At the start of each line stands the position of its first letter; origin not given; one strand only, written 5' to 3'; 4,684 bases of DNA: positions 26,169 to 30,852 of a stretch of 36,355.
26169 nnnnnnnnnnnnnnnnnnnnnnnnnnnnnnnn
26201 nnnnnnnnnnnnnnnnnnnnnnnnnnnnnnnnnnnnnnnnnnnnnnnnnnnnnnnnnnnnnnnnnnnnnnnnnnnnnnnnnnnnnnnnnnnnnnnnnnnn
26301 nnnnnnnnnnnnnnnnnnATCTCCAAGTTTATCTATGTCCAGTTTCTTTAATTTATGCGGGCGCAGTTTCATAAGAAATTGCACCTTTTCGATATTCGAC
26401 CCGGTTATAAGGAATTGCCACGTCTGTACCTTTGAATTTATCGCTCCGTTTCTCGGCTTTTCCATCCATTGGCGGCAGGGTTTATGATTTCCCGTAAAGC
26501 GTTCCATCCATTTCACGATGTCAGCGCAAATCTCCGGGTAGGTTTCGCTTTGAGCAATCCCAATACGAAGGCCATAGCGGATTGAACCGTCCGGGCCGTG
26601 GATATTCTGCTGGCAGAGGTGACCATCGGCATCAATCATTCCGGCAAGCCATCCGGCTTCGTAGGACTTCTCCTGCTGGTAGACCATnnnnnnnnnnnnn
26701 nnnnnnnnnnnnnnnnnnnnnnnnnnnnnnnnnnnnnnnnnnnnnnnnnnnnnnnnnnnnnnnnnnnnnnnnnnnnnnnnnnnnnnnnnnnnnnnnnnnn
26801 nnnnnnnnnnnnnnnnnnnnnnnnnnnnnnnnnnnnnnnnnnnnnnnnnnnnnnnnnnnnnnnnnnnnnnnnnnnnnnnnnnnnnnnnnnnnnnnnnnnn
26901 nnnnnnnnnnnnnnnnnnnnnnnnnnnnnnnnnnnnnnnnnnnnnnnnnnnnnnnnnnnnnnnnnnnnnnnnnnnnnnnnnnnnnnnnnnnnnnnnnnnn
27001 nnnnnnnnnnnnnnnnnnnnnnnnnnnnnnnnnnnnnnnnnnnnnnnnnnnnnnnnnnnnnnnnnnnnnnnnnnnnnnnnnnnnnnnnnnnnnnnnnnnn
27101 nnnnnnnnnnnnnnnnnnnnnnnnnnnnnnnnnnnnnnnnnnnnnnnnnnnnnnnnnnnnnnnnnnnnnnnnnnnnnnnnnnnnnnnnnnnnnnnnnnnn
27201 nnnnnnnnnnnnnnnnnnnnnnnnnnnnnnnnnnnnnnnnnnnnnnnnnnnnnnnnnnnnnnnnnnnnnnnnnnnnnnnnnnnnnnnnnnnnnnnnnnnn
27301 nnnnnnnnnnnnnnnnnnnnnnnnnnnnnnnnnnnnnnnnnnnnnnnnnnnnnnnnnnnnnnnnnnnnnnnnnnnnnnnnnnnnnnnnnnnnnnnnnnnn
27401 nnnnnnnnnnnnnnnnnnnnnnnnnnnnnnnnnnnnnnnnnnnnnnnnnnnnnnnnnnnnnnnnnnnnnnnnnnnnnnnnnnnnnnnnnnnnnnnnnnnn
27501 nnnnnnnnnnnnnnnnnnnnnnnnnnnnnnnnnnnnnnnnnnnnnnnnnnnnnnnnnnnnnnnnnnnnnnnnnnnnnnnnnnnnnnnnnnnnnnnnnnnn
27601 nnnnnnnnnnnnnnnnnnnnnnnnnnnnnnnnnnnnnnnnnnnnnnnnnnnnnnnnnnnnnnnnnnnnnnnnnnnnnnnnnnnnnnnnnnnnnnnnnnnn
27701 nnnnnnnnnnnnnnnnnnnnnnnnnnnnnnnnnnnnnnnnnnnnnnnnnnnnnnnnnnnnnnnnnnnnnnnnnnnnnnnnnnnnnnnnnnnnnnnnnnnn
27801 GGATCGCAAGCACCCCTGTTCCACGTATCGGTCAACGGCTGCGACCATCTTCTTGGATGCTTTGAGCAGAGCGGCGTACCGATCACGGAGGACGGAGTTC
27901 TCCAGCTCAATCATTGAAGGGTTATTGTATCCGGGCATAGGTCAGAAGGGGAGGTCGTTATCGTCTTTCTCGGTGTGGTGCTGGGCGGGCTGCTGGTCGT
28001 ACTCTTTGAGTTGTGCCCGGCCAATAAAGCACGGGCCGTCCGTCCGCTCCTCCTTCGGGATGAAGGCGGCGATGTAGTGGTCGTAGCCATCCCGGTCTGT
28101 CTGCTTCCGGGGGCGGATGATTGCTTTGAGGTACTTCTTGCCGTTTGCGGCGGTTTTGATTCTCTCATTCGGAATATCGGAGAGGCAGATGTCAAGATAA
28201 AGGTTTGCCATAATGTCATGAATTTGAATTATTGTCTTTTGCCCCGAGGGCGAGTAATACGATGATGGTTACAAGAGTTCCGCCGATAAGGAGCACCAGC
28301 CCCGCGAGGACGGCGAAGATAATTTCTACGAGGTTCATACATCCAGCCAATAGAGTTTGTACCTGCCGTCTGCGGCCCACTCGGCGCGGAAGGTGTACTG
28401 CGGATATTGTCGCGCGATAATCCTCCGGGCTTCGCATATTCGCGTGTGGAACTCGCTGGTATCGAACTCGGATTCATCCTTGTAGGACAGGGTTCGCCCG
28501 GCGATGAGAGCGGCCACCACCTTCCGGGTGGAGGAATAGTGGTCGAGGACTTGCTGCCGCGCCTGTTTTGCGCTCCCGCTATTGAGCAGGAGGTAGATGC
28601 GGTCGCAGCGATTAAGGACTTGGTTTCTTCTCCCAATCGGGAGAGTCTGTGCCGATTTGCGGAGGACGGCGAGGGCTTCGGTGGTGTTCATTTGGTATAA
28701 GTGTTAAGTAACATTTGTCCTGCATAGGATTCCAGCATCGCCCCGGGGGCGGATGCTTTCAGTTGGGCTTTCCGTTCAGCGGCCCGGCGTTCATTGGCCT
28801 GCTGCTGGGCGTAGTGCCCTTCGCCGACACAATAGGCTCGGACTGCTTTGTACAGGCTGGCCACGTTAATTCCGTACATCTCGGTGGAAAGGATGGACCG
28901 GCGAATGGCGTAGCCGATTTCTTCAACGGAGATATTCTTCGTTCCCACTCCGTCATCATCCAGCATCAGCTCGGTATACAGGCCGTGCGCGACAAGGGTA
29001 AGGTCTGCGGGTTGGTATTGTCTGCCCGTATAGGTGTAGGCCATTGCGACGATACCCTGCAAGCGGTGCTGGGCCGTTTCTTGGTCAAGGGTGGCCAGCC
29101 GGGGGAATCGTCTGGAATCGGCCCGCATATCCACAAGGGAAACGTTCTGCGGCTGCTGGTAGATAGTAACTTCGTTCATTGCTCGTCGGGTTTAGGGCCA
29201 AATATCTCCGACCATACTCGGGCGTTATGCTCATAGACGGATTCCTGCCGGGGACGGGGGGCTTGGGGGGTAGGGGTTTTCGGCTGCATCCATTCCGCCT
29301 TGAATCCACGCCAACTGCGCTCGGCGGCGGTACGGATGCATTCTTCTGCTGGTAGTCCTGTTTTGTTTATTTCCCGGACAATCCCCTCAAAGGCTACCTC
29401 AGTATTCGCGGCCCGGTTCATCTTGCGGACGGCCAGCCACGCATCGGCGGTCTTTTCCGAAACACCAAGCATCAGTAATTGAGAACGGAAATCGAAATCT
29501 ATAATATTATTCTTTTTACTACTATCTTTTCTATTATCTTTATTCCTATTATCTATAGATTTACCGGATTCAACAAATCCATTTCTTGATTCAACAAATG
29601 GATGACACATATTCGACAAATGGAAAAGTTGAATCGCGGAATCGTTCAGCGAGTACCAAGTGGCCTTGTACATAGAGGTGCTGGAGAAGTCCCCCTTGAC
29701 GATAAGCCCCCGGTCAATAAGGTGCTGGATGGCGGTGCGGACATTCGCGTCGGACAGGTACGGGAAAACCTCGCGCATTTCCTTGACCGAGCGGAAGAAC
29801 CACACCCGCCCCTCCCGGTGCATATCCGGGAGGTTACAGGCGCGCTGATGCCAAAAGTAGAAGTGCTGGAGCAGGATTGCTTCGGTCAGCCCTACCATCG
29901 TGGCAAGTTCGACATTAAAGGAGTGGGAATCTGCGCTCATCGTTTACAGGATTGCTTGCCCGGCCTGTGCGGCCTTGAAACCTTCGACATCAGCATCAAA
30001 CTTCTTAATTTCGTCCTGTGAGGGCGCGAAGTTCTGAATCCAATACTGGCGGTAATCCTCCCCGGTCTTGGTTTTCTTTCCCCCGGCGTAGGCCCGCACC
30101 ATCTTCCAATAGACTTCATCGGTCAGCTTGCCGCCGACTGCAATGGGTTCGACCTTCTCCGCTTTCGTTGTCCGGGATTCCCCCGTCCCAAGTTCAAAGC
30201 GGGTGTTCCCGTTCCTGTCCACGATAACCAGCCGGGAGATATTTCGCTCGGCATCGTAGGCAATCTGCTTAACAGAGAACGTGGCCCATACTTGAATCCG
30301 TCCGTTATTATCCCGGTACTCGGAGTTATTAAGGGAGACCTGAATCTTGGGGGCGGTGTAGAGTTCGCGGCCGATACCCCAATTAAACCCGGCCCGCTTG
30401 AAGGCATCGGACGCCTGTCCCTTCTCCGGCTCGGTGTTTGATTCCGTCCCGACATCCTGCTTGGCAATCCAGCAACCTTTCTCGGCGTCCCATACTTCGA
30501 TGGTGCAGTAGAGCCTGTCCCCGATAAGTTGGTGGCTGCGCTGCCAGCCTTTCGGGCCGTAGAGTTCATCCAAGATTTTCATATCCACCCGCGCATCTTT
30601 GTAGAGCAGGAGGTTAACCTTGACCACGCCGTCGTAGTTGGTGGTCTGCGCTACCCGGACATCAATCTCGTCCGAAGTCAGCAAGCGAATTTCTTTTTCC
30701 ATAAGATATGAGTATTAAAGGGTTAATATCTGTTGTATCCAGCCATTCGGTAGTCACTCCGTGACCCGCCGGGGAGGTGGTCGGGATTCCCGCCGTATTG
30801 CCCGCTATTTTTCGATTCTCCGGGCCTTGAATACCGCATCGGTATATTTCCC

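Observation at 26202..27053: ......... intein splitting the Cys-x-x-Cys-Asn core of a NinG/Rap-like recombination protein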

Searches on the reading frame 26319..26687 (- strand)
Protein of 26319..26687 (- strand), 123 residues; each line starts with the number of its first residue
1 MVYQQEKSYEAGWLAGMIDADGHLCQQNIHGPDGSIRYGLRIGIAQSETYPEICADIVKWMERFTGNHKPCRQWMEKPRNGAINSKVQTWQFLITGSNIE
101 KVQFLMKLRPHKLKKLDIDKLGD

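Call 53: search_solved_structures(query=A3, max_evalue=1, show_alignments=3)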
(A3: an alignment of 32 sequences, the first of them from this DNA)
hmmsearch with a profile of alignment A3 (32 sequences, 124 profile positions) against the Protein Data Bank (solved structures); distinct sequences matched with E-value up to 1: 22.
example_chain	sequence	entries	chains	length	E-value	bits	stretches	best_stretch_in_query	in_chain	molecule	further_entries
5a74_A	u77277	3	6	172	8.5e-06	29.6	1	12-61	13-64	DNA ENDONUCLEASE I-CVUI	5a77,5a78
5a72_A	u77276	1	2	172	8.8e-06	29.5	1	12-61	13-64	DNA ENDONUCLEASE I-CVUI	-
3fd2_A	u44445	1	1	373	5.1e-05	27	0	9-48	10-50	Site-specific DNA endonuclease I-MsoI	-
3mx9_A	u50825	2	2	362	0.00095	22.9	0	13-44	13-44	Protein scV3V2(G19S) | scV3V2(G19S)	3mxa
5t8d_A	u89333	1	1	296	0.0013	22.5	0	12-59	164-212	I-OnuI_e-vHIVInt_v2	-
5v0q_A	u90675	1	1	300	0.0039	20.9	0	12-59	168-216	I-OnuI_e-vHIVInt_v1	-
2dch_X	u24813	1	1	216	0.05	17.4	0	13-59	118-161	putative homing endonuclease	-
2vbl_B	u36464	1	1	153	0.064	17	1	13-45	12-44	DNA ENDONUCLEASE I-CREI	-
8ti8_A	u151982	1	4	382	0.19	15.5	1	13-112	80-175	Shedu protein SduA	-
2vbj_B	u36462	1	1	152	0.23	15.2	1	13-45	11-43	DNA ENDONUCLEASE I-CREI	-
1m5x_A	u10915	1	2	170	0.24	15.2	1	9-48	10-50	DNA endonuclease I-MsoI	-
3mis_A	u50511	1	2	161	0.28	14.9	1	9-49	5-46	Mso-8G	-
3ko2_A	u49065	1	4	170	0.29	14.9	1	9-48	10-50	Site-specific DNA endonuclease I-MsoI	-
3uvf_A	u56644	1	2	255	0.29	14.9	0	7-72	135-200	Intron-encoded DNA endonuclease I-HjeMI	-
1p8k_Z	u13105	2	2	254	0.32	14.8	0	7-74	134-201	Intron-encoded endonuclease I-AniI | LAGLIDADG endonuclease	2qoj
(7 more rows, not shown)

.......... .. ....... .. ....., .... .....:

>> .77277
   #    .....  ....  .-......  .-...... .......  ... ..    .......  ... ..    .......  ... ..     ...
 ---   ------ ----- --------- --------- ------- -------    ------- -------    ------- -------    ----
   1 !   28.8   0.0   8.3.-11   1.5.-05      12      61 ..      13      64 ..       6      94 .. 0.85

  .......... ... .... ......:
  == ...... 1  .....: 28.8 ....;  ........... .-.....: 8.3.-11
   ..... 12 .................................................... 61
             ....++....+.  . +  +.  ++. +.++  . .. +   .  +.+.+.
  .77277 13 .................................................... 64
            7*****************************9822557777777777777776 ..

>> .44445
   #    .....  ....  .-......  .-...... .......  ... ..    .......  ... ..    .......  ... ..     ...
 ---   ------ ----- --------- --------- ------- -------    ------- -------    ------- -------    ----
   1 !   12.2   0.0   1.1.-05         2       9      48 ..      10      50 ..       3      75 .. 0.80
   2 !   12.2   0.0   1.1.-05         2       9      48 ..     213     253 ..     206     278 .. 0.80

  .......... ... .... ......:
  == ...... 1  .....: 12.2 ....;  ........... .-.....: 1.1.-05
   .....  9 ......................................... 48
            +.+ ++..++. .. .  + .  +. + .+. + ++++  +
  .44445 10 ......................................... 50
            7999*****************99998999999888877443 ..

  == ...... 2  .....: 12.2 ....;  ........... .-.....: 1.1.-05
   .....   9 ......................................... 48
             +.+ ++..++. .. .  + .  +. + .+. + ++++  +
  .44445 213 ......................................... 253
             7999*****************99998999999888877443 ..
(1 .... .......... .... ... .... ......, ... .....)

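Call 55: search_protein_families(library=pfam, alignment_id=A3, max_evalue=1)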
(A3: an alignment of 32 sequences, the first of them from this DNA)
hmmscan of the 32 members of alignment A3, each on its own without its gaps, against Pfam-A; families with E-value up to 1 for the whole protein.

A. member 1, seq(123 aa): 0 families

B. families by the number of members that match (of 32 scanned): 18 families
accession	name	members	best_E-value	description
PF14528.11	LAGLIDADG_3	28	8.2e-05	LAGLIDADG-like domain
PF00961.24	LAGLIDADG_1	20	9.3e-06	LAGLIDADG endonuclease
PF18642.6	IMPa_helical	4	0.0024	Immunomodulating metalloprotease helical domain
PF00974.24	Rhabdo_glycop_FD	1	0.016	Rhabdovirus spike glycoprotein fusion domain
PF21562.3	Gp63_3rd_G7C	1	0.021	G7C, Tail fiber protein, domain 3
PF20849.2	TelK_muzzle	1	0.043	Protelomerase, muzzle domain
PF18322.6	CLIP_1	1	0.049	Serine protease Clip domain PPAF-2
PF19383.4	DUF5958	1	0.057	Family of unknown function (DUF5958)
PF25571.1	TPR_CCP1_N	1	0.067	CCP1-like, N-terminal TPR repeats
PF05184.20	SapB_1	1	0.083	Saposin-like type B, region 1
PF04504.20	GeBP-like_DBD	1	0.094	Glabrous-enhancer-binding protein-like family, DBD domain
PF06727.17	DUF1207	1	0.12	Protein of unknown function (DUF1207)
PF09062.15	Endonuc_subdom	1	0.13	PI-PfuI Endonuclease subdomain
PF24810.1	RBD_LARS1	1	0.15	Leucine--tRNA ligase, RagD-binding domain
PF13573.12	SprB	1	0.16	SprB repeat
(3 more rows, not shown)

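Call 60: predict_structure(alignment_id=A3)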
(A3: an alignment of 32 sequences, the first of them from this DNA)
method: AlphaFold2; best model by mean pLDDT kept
length: 123 residues; sequences in the alignment: 32
mean_pLDDT: 89.9   pTM: 0.80
mean pLDDT of the five models: 89.9, 89.6, 88.7, 88.1, 88.0
residues with pLDDT >= 90: 88; 70-90: 26; 50-70: 9; < 50: 0
segments of 3 or more residues with pLDDT < 50: none
pLDDT, mean of each block of 10 residues (from residue 1): 93 96 92 91 94 96 92 77 77 93 95 90 71
secondary structure, 60 per line:
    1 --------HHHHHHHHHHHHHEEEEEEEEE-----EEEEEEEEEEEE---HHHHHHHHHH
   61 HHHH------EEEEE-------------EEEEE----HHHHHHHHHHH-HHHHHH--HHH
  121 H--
elements in order: H9-21 E22-30 E36-47 H51-64 E71-75 E89-93 H98-108 H110-115 H118-121

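Call 63: fold_search(model_id=the predicted structure, library=pdb)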
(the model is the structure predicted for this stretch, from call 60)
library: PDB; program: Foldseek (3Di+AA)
matches with E <= 10: 1272; with E <= 0.001: 6
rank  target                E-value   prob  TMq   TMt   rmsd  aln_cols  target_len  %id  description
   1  5a74_B                2.5e-04  1.00  0.43  0.35   4.2       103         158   25  Crystal structure of the homing endonuclease I-CvuI in complex with its target (Sro1.3) in the presence of 2 mM Mn (released 2015-09-23)
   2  5a74_A                2.8e-04  1.00  0.50  0.40   5.7       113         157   25  Crystal structure of the homing endonuclease I-CvuI in complex with its target (Sro1.3) in the presence of 2 mM Mn (released 2015-09-23)
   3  5a72_B                3.6e-04  1.00  0.50  0.40   5.7       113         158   25  Crystal structure of the homing endonuclease I-CvuI in complex with its target (Sro1.3) in the presence of 2 mM Ca (released 2015-09-23)
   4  5a72_A                4.9e-04  1.00  0.50  0.40   5.7       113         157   25  Crystal structure of the homing endonuclease I-CvuI in complex with its target (Sro1.3) in the presence of 2 mM Ca (released 2015-09-23)
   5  3e54_A                6.6e-04  1.00  0.48  0.38   4.6       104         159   20  Archaeal Intron-encoded Homing Endonuclease I-Vdi141I Complexed With DNA (released 2008-12-30)
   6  1bp7_A                8.9e-04  1.00  0.55  0.46   4.2       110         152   14  GROUP I MOBILE INTRON ENDONUCLEASE I-CREI COMPLEXED WITH HOMING SITE DNA (released 1999-01-06)
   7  5t2n_A                1.0e-03  1.00  0.49  0.24   8.0       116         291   13  Engineered variant of I-OnuI meganuclease targeting the Anopheles AGAP007280 gene; harbors 38 point mutations relative (released 2017-05-03)
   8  9q7w_A                1.1e-03  1.00  0.50  0.24   5.4       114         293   14  One of a series of engineered variants of I-OnuI meganuclease targeting altered DNA target sequence (released 2025-09-10)
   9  9xy8_A                1.1e-03  1.00  0.50  0.24   7.9       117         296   14  One of a series of engineered variants of I-OnuI meganuclease targeting altered DNA target sequence (released 2025-09-10)
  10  2vbn_B                1.2e-03  1.00  0.58  0.48   3.7       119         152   16  Molecular basis of human XPC gene recognition and cleavage by engineered homing endonuclease heterodimers (released 2008-10-28)
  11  2vbl_A                1.4e-03  1.00  0.60  0.50   3.6       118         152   15  Molecular basis of human XPC gene recognition and cleavage by engineered homing endonuclease heterodimers (released 2008-10-28)
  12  3ko2_A                1.4e-03  1.00  0.49  0.40   6.0       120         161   17  I-MsoI re-designed for altered DNA cleavage specificity (-7C) (released 2010-05-19)
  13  2xe0_A                1.4e-03  1.00  0.57  0.48   3.5       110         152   15  Molecular basis of engineered meganuclease targeting of the endogenous human RAG1 locus (released 2010-09-29)
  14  5v0q_A                1.6e-03  1.00  0.49  0.24   4.3       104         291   14  Original engineered variant of I-OnuI meganuclease targeting the HIV integrase gene; harbors 49 point mutations relati (released 2017-09-27)
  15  5t2h_A                1.6e-03  1.00  0.50  0.24   5.5       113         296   15  Engineered variant of I-OnuI meganuclease targeting the Human TCRa gene; harbors 43 point mutations relative to wild-t (released 2017-05-03)
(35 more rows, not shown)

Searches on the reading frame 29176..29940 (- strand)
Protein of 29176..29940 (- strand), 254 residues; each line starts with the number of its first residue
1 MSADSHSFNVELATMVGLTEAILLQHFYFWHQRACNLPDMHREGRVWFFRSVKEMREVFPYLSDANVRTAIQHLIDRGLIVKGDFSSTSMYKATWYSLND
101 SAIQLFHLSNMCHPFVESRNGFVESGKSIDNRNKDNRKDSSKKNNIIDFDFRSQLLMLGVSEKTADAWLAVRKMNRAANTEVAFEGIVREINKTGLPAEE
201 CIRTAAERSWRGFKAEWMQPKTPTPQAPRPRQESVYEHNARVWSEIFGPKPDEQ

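Call 48: search_protein_families(library=phrogs, proteins=[window:29176-29940:-], max_evalue=0.00001)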
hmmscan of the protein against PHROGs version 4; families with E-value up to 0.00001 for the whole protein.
window:29176-29940:- (254 aa): 7 families
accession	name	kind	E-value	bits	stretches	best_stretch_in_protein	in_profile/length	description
phrog_11233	-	DNA, RNA and nucleotide metabolism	3.5e-26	93.3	1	4-122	2-118/297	replication initiation protein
phrog_678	-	DNA, RNA and nucleotide metabolism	6.2e-25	89.5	1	17-247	74-312/346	replication initiation O-like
phrog_6451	-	DNA, RNA and nucleotide metabolism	5.1e-19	70.1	1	125-231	144-250/272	primosomal protein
phrog_6493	-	DNA, RNA and nucleotide metabolism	5.3e-14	53.2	1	10-135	16-141/261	DnaD-like helicase loader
phrog_12556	-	DNA, RNA and nucleotide metabolism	3.5e-13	50.8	1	131-228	216-312/347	replication initiation protein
phrog_428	-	DNA, RNA and nucleotide metabolism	2.2e-07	31.4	1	16-144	101-220/455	replication initiation protein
phrog_20659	-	unknown function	4.3e-06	27.5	1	6-148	5-136/264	-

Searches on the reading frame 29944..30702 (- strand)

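Call 48: search_protein_families(library=phrogs, proteins=[window:29944-30702:-], max_evalue=0.00001)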
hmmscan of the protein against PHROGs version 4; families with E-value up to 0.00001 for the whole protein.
window:29944-30702:- (252 aa): 2 families
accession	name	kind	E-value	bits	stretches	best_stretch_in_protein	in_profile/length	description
phrog_14970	-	unknown function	1.8e-75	255.1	1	1-209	2-204/230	-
phrog_1097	-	DNA, RNA and nucleotide metabolism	2e-20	74.7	1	10-153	13-164/251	Erf-like ssDNA annealing protein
